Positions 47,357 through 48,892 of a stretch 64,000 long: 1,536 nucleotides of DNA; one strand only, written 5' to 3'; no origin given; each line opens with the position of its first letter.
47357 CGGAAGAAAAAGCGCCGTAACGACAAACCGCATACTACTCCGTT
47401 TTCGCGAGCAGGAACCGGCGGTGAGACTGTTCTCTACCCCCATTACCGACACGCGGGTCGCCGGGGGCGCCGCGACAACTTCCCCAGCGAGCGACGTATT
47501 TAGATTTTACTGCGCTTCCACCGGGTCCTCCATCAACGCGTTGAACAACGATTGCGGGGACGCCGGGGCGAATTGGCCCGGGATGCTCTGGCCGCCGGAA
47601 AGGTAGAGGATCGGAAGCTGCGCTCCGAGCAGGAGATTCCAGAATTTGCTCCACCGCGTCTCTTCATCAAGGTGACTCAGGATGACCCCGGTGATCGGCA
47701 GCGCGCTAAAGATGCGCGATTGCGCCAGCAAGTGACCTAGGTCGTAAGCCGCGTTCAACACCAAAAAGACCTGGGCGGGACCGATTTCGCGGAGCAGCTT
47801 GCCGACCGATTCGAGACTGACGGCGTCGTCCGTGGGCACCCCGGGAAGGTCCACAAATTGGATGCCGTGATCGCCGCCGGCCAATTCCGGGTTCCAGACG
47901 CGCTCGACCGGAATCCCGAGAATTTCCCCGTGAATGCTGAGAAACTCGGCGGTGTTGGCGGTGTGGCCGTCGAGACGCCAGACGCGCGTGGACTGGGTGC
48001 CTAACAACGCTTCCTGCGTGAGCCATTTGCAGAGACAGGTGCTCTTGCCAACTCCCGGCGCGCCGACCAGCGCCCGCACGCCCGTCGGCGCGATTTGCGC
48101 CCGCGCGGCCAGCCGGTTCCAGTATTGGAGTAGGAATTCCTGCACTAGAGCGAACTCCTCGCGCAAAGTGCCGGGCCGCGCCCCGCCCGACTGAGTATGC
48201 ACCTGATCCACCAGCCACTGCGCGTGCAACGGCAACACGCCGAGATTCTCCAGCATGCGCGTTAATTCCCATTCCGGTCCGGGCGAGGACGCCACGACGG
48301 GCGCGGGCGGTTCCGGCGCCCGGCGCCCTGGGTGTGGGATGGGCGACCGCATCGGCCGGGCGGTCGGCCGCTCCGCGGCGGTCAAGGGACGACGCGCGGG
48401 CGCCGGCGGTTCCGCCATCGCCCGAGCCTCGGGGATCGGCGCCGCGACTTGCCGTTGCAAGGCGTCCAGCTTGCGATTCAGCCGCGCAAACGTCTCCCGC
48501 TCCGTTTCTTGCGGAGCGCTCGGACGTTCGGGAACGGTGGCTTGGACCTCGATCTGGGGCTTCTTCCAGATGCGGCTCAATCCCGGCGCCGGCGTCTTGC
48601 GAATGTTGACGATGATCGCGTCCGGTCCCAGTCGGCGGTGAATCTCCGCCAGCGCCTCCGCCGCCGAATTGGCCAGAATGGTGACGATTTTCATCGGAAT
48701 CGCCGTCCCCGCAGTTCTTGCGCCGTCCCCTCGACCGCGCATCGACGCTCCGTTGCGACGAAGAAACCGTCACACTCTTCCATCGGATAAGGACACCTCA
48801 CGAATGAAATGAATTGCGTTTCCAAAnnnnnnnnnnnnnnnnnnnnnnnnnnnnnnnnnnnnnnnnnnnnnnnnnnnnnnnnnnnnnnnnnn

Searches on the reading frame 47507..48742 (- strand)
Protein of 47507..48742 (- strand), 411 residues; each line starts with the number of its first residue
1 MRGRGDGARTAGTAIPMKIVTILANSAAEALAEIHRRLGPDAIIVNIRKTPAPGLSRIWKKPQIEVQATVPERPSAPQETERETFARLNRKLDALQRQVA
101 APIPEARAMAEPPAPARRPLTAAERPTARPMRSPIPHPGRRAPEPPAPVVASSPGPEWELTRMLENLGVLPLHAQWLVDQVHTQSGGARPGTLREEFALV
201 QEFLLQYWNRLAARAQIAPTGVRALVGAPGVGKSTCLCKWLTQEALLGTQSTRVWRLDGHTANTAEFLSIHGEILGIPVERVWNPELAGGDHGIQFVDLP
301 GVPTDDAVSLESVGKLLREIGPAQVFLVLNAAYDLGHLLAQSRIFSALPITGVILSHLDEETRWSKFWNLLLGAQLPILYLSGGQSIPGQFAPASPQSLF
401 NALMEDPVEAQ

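Call 3: search_protein_families(library=pfam, proteins=[window:47507-48742:-], max_evalue=0.1)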
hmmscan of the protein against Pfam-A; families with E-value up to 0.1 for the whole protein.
window:47507-48742:- (411 aa): 4 families
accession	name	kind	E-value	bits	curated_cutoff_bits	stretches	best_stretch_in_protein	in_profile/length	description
PF00448.28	SRP54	-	6.3e-10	39.4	22.7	1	223-404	4-195/196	SRP54-type protein, GTPase domain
PF01926.29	MMR_HSR1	-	0.001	19.6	21.9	1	224-328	3-81/113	50S ribosome-binding GTPase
PF03193.22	RsgA_GTPase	-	0.058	13.6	30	1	221-271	107-157/174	RsgA GTPase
PF13481.12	AAA_25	-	0.063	13.3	27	0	220-245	33-58/195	AAA domain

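Call 4: search_protein_families(library=ncbifam, proteins=[window:47507-48742:-], max_evalue=0.1)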
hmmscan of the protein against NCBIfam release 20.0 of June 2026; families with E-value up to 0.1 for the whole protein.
window:47507-48742:- (411 aa): 9 families
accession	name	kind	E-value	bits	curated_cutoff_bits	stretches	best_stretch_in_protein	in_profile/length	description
TIGR03499.1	FlhF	equivalog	5.3e-22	79.1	174.15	1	17-285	1-264/286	flagellar biosynthesis GTPase FlhF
NF011312.0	PRK14723.1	equivalog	2.5e-15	56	951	1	218-402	183-377/768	flagellar biosynthesis regulator FlhF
NF011310.0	PRK14721.1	equivalog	3.4e-10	39.7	725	1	217-402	188-380/423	flagellar biosynthesis regulator FlhF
NF011311.0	PRK14722.1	equivalog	2.8e-07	29.9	777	1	218-400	135-333/374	flagellar biosynthesis regulator FlhF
NF009366.0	PRK12723.1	equivalog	4.6e-07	29.3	585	1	222-400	176-364/388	flagellar biosynthesis regulator FlhF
NF009368.0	PRK12726.1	equivalog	0.00016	20.9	832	1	346-389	340-383/407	flagellar biosynthesis regulator FlhF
TIGR00064.1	ftsY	equivalog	0.00043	19.6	260.7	0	319-387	195-263/279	signal recognition particle-docking protein FtsY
NF009367.0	PRK12724.1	equivalog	0.012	14.5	718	0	224-395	227-406/433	flagellar biosynthesis regulator FlhF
TIGR00959.1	ffh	equivalog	0.078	11.8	473.2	0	310-388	201-279/428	signal recognition particle protein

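Call 16: find_related_loci(query=window:47507-48694:-, collection=metagenome_contigs, flank=6000)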
Query window:47507-48694:- (395 aa) in metagenome_contigs; peptide patterns used: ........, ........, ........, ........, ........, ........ (x = any residue, [..] = any of these).
411 stretches matched a pattern; 5 encode a relative of the query (tblastn E <= 1e-3); 5 distinct loci.
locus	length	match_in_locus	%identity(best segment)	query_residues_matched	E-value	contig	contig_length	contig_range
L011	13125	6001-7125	58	1-389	1e-136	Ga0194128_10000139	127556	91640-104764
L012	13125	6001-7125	58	1-389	1e-136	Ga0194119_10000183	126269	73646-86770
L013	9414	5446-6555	55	1-389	3e-134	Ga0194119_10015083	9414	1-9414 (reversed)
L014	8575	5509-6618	55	1-389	3e-134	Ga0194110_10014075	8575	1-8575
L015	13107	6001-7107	56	1-389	4e-130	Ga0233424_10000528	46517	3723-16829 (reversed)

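Call 23: find_homologous_proteins(query=window:47507-48694:-, max_evalue=1e-40)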
Query window:47507-48694:- (395 aa): 1116 proteins with E <= 1e-40 among 8000 candidates; the best 120 are listed.
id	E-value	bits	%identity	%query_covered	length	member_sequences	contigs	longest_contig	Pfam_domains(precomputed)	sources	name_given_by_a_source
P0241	8.4e-162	557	100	63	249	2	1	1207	PF00448.29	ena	-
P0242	1.8e-140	486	60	97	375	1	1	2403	PF00448.29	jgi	jgi:flagellar biosynthesis protein FlhF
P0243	2.0e-137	476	59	97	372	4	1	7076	PF00448.29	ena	-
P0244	5.5e-136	472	58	98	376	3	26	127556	PF00448.29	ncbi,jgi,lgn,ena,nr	ncbi:MAG: hypothetical protein FJ403_02145 [Verrucomicrobia bacterium]|nr:hypothetical protein [Verr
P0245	1.7e-134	467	59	97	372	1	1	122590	PF00448.29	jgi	jgi:flagellar biosynthesis protein FlhF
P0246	2.9e-134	466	56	98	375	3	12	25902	PF00448.29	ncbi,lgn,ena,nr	ncbi:MAG: hypothetical protein FJ398_23975 [Verrucomicrobia bacterium]|nr:hypothetical protein [Verr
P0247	3.4e-134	466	59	97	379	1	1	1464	PF00448.29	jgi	jgi:flagellar biosynthesis protein FlhF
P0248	1.7e-131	457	57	99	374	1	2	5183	PF00448.29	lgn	-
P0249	1.7e-130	454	58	97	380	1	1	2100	PF00448.29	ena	-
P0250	1.2e-129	451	57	97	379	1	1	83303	PF00448.29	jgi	jgi:flagellar biosynthesis protein FlhF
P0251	1.5e-129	450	56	97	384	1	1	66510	PF00448.29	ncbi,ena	-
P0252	2.3e-129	450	55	98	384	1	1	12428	PF00448.29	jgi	jgi:flagellar biosynthesis protein FlhF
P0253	6.4e-128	445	56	98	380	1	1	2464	PF00448.29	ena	-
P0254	6.8e-128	445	56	98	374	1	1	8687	PF00448.29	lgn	-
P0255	2.8e-127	443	57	97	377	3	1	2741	PF00448.29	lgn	-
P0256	7.7e-127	442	53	98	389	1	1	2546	PF00448.29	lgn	-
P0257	1.3e-124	434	52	97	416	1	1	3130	PF00448.29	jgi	jgi:flagellar biosynthesis GTPase FlhF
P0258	1.3e-122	428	50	97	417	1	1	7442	PF00448.29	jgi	jgi:flagellar biosynthesis GTPase FlhF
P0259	3.7e-122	426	55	98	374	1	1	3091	PF00448.29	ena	-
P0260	2.7e-121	423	54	97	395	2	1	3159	PF00448.29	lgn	-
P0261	1.1e-120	421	54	97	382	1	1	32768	PF00448.29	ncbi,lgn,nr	ncbi:MAG: hypothetical protein HY735_26220 [Verrucomicrobia bacterium]|nr:hypothetical protein [Verr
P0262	7.8e-120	418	52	98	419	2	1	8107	PF00448.29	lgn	-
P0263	5.9e-119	416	54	97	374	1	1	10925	PF00448.29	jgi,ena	-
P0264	1.0e-118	415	52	98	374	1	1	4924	PF00448.29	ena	-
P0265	2.9e-117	410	51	100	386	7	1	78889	PF00448.29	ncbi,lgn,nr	ncbi:MAG: hypothetical protein K9N62_02265 [Verrucomicrobia bacterium]|nr:hypothetical protein [Verr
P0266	9.8e-116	405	52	97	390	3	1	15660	PF00448.29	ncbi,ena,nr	ncbi:MAG: hypothetical protein O2960_18865 [Verrucomicrobia bacterium]|nr:hypothetical protein [Verr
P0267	5.9e-114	399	51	97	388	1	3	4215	PF00448.29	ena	-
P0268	6.0e-111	389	52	97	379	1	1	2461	PF00448.29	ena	-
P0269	2.5e-110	387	49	97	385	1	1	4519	PF00448.29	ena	-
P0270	5.4e-110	386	52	97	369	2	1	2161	PF00448.29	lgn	-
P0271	4.9e-109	383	49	97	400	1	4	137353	PF00448.29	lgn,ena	-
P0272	5.5e-107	376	49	97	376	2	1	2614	PF00448.29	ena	-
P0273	7.3e-100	353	46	100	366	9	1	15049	PF00448.29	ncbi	-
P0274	5.3e-98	347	47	99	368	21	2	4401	PF00448.29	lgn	-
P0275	7.3e-97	343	42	98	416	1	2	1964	PF00448.29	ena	-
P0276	1.2e-96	342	46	99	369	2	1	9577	PF00448.29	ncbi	-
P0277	2.3e-96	341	44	98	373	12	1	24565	PF00448.29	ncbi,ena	-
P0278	5.0e-96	340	44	98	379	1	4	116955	PF00448.29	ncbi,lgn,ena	-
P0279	8.8e-96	339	43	98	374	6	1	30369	PF00448.29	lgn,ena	-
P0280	2.8e-95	338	46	99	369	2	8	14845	PF00448.29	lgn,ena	-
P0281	1.8e-93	332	43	98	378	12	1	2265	PF00448.29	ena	-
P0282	1.3e-92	329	45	98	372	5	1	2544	PF00448.29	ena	-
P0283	2.3e-90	321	43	98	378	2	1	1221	PF00448.29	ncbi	-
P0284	2.4e-90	321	45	97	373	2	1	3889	PF00448.29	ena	-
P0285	6.1e-90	320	42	98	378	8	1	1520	PF00448.29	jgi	jgi:flagellar biosynthesis protein FlhF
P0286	5.0e-89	317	42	98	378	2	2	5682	PF00448.29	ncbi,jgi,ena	jgi:flagellar biosynthesis protein FlhF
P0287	5.4e-89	317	42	99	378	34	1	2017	PF00448.29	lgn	-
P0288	2.2e-88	315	42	98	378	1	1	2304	PF00448.29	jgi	jgi:flagellar biosynthesis protein FlhF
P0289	7.1e-88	313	46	97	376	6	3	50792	PF00448.29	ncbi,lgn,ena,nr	ncbi:MAG: flagellar biosynthesis regulator FlhF [Limisphaerales bacterium]|nr:MAG: flagellar biosynt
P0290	1.7e-87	312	41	97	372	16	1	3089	PF00448.29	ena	-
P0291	3.8e-87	311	41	98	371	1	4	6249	PF00448.29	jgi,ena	jgi:flagellar biosynthesis protein FlhF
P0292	8.5e-87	310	44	98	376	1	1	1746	PF00448.29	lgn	-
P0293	8.6e-86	306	41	97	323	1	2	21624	PF00448.29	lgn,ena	-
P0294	2.6e-85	305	42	97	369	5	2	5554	PF00448.29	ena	-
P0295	3.0e-85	305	43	97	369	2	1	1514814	PF00448.29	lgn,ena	-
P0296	4.2e-85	304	43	98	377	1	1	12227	PF00448.29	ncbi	-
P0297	1.0e-84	303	42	97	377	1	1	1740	PF00448.29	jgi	jgi:flagellar biosynthesis protein FlhF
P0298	1.1e-84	303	44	97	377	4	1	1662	PF00448.29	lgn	-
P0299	2.6e-84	302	42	97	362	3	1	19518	PF00448.29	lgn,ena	-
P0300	3.7e-84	301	43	97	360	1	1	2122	PF00448.29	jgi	-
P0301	4.1e-84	301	44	98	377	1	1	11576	PF00448.29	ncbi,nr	ncbi:MAG: hypothetical protein HZA92_11690 [Verrucomicrobia bacterium]|nr:hypothetical protein [Verr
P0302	6.6e-84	300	44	97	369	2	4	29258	PF00448.29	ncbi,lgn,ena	-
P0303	6.8e-84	300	41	98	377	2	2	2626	PF00448.29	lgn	-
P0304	8.8e-84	300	44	97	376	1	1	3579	PF00448.29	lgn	-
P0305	1.2e-83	299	42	98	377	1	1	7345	PF00448.29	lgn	-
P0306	1.6e-83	299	43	97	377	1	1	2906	PF00448.29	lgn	-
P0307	2.1e-83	298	43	97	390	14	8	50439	PF00448.29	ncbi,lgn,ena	-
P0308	2.5e-83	298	63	54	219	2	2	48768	PF00448.29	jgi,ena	-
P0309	5.1e-83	297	40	97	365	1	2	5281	PF00448.29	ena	-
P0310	9.1e-83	296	43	97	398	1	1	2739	PF00448.29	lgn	-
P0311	9.7e-83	296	40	97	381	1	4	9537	PF00448.29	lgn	-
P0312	1.2e-82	296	41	97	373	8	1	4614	PF00448.29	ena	-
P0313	2.0e-82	295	44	97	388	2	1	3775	PF00448.29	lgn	-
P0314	4.0e-82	294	41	97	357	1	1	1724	PF00448.29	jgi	jgi:flagellar biosynthesis protein FlhF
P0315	4.3e-82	294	40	97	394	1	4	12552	PF00448.29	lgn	-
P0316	4.4e-82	294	41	97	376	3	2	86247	PF00448.29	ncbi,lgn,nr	ncbi:MAG: hypothetical protein IH623_00760 [Verrucomicrobia bacterium]|nr:hypothetical protein [Verr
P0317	4.6e-82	294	42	97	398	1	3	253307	PF00448.29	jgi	-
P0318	4.7e-82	294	42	97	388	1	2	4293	PF00448.29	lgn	-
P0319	5.1e-82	294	40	97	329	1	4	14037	PF00448.29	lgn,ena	-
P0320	5.8e-82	294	41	95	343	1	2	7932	PF00448.29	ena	-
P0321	7.1e-82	293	41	98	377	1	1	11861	PF00448.29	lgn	-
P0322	8.6e-82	293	41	97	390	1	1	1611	PF00448.29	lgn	-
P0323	8.8e-82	293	41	97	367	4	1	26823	PF00448.29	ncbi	-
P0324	1.2e-81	293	40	97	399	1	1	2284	PF00448.29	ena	-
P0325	1.6e-81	292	44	96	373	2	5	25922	PF00448.29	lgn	-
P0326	2.0e-81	292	43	97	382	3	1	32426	PF00448.29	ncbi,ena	-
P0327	2.1e-81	292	41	97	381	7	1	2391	PF00448.29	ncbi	-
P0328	3.6e-81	291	38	97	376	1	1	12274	PF00448.29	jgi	jgi:flagellar biosynthesis protein FlhF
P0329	5.3e-81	291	40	97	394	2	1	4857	PF00448.29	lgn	-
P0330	6.7e-81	290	41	97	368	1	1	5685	PF00448.29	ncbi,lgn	-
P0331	8.8e-81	290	39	98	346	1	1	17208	PF00448.29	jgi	jgi:flagellar biosynthesis protein FlhF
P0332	1.1e-80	290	43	97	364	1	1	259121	PF00448.29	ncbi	-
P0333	1.3e-80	289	44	98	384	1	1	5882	PF00448.29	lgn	-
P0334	1.3e-80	289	41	97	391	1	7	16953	PF00448.29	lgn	-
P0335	1.7e-80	289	40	97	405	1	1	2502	PF00448.29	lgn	-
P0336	1.9e-80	289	41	97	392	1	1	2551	PF00448.29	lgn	-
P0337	2.0e-80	289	39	97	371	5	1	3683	PF00448.29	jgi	-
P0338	2.4e-80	288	41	98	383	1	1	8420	PF00448.29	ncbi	-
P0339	3.9e-80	288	42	97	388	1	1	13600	PF00448.29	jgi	-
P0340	4.3e-80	288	41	97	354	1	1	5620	PF00448.29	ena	-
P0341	6.3e-80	287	42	95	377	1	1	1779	PF00448.29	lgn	-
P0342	6.5e-80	287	42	97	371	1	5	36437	PF00448.29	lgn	-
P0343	7.2e-80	287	39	97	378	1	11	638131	PF00448.29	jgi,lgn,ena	-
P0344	7.6e-80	287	39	97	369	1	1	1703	PF00448.29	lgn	-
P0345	8.9e-80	287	43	98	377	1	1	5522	PF00448.29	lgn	-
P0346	9.2e-80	287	39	97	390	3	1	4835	PF00448.29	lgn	-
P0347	9.5e-80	286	41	97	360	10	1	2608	PF00448.29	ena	-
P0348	9.5e-80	286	42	97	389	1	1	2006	PF00448.29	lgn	-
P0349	9.5e-80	286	41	98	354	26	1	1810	PF00448.29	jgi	-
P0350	9.7e-80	286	40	97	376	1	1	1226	PF00448.29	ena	-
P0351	1.0e-79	286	41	98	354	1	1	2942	PF00448.29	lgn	-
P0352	1.3e-79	286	42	97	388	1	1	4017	PF00448.29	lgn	-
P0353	1.4e-79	286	40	97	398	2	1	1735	PF00448.29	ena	-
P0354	1.4e-79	286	41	97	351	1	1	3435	PF00448.29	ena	-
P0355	1.9e-79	286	43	97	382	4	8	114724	PF00448.29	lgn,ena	-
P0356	2.1e-79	285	42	97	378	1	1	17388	PF00448.29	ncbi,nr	ncbi:MAG: hypothetical protein HY300_08695 [Verrucomicrobia bacterium]|nr:hypothetical protein [Verr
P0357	2.2e-79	285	44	97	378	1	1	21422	PF00448.29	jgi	jgi:flagellar biosynthesis protein FlhF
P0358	2.2e-79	285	42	95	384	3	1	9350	PF00448.29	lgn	-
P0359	2.4e-79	285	37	97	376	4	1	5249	PF00448.29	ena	-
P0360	3.0e-79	285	40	97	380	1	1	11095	PF00448.29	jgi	-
